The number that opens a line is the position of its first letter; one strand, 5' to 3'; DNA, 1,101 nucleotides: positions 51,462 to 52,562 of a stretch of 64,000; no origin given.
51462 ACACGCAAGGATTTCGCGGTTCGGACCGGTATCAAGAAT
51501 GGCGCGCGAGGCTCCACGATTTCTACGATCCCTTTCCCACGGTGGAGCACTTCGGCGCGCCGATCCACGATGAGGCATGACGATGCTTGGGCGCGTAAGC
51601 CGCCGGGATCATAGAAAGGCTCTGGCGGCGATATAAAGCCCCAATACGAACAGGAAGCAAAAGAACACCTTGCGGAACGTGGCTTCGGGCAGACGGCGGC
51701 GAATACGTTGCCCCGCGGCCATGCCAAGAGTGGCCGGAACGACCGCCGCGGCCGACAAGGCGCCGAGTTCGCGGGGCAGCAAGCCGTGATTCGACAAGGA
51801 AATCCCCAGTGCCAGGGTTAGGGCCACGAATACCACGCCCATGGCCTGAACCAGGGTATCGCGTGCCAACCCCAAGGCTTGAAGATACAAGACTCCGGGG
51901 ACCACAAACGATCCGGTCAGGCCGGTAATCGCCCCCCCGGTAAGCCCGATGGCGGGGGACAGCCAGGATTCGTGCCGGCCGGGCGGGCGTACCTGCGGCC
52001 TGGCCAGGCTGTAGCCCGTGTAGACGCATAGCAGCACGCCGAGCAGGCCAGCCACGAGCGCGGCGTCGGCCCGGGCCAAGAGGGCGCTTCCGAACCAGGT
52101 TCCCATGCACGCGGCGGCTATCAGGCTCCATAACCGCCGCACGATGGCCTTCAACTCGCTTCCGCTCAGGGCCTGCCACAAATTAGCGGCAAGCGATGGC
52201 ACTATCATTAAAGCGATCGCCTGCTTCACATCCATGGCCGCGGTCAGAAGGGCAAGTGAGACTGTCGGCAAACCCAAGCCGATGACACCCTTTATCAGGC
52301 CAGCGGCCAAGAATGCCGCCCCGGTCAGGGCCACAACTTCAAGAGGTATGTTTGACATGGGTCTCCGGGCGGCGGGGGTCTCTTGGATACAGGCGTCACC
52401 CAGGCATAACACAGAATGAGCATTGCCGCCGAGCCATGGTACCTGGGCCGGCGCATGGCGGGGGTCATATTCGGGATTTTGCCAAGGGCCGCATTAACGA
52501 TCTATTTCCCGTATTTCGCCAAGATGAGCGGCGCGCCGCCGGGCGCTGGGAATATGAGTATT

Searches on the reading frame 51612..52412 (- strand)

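Call 76: search_protein_families(library=pfam, proteins=[window:51612-52412:-], max_evalue=0.001)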
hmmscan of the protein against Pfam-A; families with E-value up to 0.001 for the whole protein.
window:51612-52412:- (267 aa): 1 family
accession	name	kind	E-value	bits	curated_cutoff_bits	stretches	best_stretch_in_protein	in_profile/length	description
PF01925.25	TauE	-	1.8e-30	106.8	32.6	1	32-260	3-236/237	Sulfite exporter TauE/SafE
